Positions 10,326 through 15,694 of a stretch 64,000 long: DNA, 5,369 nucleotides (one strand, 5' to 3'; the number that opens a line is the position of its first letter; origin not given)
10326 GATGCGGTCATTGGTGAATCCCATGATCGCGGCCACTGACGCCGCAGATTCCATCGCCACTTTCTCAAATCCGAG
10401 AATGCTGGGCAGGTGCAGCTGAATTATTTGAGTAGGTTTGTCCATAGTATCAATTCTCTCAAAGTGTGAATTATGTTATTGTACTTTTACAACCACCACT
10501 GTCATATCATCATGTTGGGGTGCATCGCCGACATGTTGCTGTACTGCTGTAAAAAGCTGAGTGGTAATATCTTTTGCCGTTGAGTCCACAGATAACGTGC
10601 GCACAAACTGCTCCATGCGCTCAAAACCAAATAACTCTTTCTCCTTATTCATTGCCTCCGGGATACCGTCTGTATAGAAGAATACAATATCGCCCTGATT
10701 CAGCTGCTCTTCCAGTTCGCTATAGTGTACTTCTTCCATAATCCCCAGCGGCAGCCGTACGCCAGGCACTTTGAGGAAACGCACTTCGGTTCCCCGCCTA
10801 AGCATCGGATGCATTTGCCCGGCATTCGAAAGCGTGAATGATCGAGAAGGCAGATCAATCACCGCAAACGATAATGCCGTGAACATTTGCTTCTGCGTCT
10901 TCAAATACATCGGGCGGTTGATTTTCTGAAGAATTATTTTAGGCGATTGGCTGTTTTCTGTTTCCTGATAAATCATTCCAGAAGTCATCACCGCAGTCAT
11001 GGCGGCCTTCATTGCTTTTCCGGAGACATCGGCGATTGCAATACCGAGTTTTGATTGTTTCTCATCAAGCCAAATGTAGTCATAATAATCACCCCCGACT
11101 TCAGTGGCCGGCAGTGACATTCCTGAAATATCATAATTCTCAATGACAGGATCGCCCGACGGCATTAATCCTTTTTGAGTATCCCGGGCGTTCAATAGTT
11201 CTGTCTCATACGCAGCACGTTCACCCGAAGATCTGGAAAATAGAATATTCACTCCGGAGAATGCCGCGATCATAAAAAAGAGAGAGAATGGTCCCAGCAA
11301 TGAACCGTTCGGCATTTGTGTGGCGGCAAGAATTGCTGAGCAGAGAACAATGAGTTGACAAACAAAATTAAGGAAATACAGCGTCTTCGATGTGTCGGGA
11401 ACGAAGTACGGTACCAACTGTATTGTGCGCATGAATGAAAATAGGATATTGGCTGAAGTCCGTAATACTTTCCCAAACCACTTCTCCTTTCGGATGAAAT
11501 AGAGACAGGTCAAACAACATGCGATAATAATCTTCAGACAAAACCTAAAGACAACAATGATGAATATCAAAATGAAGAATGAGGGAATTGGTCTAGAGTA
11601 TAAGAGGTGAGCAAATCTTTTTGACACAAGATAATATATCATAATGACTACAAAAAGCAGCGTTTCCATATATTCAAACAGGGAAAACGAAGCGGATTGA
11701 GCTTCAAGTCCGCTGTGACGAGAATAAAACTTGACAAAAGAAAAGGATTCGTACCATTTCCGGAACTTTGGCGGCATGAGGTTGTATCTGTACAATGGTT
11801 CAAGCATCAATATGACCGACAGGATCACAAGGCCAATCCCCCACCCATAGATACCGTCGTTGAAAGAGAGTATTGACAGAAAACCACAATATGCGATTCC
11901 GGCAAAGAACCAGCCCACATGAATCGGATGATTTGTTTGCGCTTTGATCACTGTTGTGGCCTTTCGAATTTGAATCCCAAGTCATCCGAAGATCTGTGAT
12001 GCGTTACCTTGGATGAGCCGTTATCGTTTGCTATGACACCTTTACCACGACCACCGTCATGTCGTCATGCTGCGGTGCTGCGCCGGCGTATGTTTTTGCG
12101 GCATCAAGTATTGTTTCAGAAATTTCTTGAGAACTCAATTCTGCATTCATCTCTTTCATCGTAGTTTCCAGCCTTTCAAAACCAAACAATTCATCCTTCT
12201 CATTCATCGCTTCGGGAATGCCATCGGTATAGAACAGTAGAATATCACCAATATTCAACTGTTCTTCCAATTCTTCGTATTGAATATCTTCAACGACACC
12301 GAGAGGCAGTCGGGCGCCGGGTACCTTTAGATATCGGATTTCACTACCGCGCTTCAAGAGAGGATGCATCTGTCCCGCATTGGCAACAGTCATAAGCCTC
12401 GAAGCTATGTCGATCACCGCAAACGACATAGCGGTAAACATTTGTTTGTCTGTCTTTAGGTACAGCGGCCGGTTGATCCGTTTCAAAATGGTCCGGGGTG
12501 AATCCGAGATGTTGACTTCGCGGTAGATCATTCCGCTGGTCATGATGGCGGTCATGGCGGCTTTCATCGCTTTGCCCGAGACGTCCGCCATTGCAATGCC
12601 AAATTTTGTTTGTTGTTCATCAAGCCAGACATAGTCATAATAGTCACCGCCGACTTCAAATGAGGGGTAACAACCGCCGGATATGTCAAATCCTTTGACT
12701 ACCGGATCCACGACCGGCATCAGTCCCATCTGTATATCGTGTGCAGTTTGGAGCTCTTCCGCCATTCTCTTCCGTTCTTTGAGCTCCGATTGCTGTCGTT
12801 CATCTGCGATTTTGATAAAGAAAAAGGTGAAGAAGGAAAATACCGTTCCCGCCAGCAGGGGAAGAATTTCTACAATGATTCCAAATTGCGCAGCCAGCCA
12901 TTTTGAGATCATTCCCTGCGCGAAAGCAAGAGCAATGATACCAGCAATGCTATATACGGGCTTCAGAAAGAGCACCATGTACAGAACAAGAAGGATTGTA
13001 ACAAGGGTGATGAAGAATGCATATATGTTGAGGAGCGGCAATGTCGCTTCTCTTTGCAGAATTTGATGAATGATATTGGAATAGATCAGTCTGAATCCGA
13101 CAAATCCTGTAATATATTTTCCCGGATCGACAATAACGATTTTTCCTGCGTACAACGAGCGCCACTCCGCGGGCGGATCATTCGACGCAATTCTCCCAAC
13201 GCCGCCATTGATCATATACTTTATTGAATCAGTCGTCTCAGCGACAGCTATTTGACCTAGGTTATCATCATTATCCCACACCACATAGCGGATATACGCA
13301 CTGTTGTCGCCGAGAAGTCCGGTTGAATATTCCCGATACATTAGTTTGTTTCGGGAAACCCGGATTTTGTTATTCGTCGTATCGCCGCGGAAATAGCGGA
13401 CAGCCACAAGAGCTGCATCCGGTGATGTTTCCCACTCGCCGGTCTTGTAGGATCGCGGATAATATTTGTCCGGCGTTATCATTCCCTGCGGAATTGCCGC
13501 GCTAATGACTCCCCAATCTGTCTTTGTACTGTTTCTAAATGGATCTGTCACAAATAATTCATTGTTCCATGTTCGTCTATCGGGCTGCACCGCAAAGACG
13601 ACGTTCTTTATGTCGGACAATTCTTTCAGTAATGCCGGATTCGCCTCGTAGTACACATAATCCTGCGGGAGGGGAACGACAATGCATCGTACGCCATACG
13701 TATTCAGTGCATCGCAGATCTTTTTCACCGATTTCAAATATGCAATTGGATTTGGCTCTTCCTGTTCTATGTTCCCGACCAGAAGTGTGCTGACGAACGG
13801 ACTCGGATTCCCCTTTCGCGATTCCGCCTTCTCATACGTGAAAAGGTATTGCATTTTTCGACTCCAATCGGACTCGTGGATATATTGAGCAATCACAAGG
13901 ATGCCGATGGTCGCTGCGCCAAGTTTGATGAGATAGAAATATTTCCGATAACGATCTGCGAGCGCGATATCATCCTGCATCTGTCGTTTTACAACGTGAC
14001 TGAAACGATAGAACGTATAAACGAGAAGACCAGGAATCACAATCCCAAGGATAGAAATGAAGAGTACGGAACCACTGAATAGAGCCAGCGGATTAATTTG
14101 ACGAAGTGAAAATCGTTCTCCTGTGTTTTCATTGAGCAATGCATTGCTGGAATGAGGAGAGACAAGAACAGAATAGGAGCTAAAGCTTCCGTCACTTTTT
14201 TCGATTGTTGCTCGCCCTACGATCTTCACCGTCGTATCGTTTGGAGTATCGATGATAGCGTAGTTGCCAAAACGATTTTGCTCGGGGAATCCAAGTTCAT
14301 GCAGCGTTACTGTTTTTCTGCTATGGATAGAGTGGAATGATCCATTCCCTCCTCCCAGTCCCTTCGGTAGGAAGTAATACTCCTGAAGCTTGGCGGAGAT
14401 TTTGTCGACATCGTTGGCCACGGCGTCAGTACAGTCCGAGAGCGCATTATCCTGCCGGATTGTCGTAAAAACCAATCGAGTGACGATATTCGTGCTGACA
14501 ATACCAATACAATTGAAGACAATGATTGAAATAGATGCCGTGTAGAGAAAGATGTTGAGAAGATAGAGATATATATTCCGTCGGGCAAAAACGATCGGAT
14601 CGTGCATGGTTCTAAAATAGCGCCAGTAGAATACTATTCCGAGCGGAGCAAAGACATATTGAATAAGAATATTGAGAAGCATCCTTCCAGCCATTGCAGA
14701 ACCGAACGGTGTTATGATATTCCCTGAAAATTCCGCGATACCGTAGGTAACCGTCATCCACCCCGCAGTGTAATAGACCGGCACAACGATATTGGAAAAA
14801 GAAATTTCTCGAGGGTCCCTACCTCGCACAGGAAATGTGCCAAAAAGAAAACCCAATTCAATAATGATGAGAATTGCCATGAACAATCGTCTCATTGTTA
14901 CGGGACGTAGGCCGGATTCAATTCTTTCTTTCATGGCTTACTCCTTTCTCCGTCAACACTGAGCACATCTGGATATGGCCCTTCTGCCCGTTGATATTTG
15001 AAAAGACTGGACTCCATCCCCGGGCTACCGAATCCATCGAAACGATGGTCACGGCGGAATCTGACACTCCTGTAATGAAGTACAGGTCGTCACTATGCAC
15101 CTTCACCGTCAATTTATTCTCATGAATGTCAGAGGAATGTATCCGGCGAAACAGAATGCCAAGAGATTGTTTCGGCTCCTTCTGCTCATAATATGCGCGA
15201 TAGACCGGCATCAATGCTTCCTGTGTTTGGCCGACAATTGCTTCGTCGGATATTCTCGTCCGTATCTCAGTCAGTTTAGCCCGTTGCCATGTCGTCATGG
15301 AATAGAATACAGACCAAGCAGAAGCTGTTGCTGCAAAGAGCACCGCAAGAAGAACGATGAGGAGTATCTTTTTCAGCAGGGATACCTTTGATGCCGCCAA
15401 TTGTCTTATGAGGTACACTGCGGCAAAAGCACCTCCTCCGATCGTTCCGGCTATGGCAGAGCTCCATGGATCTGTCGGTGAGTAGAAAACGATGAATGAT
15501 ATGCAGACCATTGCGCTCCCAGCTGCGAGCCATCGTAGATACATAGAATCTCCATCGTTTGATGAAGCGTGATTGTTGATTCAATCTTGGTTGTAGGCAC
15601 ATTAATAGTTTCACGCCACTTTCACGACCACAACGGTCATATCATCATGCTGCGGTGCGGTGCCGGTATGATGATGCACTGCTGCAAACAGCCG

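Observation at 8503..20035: Five tandem paralogous membrane PP2C phosphatases converge on one RsbW/STAS pair whose only adjacent output is a GAF-like class III cyclase (no sigma factor)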

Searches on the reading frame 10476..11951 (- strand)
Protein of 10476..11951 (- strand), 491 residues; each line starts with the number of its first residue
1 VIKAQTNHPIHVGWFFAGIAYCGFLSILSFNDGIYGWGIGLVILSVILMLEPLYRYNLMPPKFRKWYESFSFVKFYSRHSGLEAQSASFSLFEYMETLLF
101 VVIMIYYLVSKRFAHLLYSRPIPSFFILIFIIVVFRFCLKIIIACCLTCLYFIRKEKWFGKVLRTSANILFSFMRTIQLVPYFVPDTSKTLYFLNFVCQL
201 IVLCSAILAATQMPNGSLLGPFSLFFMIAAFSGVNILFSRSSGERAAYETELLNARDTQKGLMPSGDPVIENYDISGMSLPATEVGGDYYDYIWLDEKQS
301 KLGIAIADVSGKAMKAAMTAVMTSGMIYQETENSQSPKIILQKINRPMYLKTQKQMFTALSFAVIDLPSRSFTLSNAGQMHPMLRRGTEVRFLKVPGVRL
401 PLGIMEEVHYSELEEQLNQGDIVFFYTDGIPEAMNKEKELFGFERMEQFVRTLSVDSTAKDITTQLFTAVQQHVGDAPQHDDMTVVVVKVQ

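Call 4: search_protein_families(library=pfam, proteins=[window:10476-11951:-], max_evalue=0.01)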
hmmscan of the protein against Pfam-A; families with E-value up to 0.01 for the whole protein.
window:10476-11951:- (491 aa): 1 family
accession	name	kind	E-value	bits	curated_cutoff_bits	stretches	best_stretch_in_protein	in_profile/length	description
PF07228.17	SpoIIE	-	2.1e-43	148.9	25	1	300-490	3-191/192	Stage II sporulation protein E (SpoIIE)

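Call 80: search_protein_families(library=padloc, proteins=[window:10476-11951:-], max_evalue=0.001)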
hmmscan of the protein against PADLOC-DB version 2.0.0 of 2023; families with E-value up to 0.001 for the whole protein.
window:10476-11951:- (491 aa): 0 families

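Call 81: search_protein_families(library=ncbifam, proteins=[window:10476-11951:-], max_evalue=0.001)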
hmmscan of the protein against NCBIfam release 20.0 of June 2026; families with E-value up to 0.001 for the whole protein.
window:10476-11951:- (491 aa): 3 families
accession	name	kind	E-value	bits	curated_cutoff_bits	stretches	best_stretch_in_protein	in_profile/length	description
TIGR02865.1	spore_II_E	equivalog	4.5e-23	81.2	490.8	1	282-490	563-763/764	stage II sporulation protein E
NF045505.1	RR_RssB_Pseudo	equivalog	6.4e-13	48.5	700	1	255-437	159-349/394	two-component system response regulator RssB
NF038263.1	prot_phos_SiaA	equivalog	6.8e-08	31.5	700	1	281-490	445-657/658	biofilm regulation protein phosphatase SiaA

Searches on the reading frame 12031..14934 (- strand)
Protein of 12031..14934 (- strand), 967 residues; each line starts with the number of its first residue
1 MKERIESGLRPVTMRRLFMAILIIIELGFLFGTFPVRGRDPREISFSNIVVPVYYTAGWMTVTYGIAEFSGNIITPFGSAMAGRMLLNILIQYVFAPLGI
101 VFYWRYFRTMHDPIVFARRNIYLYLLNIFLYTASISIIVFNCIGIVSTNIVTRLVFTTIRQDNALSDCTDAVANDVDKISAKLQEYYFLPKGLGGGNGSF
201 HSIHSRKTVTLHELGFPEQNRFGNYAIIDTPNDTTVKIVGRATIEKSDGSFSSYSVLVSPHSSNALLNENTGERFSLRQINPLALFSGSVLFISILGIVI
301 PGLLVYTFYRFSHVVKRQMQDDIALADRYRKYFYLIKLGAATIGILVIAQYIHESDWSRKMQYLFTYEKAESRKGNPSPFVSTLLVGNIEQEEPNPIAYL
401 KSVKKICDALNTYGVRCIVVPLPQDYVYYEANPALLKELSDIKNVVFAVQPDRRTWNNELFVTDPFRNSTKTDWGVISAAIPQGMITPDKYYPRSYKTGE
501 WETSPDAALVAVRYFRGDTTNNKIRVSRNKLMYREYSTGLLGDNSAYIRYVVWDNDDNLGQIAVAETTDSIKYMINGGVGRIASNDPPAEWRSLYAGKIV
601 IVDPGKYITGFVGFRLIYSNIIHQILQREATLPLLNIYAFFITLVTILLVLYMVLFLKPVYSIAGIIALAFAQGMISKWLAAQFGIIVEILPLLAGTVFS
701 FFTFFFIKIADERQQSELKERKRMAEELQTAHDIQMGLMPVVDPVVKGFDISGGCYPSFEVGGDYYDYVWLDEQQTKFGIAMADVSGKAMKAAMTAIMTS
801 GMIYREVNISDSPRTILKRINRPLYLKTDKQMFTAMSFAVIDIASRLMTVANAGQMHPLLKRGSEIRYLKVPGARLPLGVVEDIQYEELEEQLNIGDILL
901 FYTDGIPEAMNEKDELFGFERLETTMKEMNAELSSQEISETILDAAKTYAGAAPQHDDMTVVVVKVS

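Call 4: search_protein_families(library=pfam, proteins=[window:12031-14934:-], max_evalue=0.01)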
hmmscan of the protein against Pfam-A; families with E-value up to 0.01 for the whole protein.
window:12031-14934:- (967 aa): 1 family
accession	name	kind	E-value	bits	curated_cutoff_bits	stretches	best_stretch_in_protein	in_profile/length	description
PF07228.17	SpoIIE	-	1.9e-42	145.9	25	1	776-966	3-191/192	Stage II sporulation protein E (SpoIIE)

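Call 81: search_protein_families(library=ncbifam, proteins=[window:12031-14934:-], max_evalue=0.001)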
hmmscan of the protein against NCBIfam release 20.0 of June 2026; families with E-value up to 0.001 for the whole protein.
window:12031-14934:- (967 aa): 3 families
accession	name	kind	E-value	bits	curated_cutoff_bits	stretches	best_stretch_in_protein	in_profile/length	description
TIGR02865.1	spore_II_E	equivalog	1.1e-23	83.3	490.8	1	760-966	565-763/764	stage II sporulation protein E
NF045505.1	RR_RssB_Pseudo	equivalog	2.2e-14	53.3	700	1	718-912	145-344/394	two-component system response regulator RssB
NF038263.1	prot_phos_SiaA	equivalog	1.3e-08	33.8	700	1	760-966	448-657/658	biofilm regulation protein phosphatase SiaA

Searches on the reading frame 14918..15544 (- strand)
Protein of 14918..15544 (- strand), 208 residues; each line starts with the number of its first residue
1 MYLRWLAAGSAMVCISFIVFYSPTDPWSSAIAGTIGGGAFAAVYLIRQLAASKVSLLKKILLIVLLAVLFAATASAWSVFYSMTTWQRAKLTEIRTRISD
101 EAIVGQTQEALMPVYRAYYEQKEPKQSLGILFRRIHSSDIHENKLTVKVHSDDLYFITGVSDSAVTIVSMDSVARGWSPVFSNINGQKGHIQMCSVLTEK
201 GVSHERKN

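Call 4: search_protein_families(library=pfam, proteins=[window:14918-15544:-], max_evalue=0.01)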
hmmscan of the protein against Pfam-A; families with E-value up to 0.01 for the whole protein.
window:14918-15544:- (208 aa): 0 families

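Call 80: search_protein_families(library=padloc, proteins=[window:14918-15544:-], max_evalue=0.001)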
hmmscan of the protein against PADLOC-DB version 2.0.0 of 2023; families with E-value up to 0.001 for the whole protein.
window:14918-15544:- (208 aa): 0 families

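Call 81: search_protein_families(library=ncbifam, proteins=[window:14918-15544:-], max_evalue=0.001)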
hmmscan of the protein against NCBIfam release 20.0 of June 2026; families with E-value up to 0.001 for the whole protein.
window:14918-15544:- (208 aa): 0 families
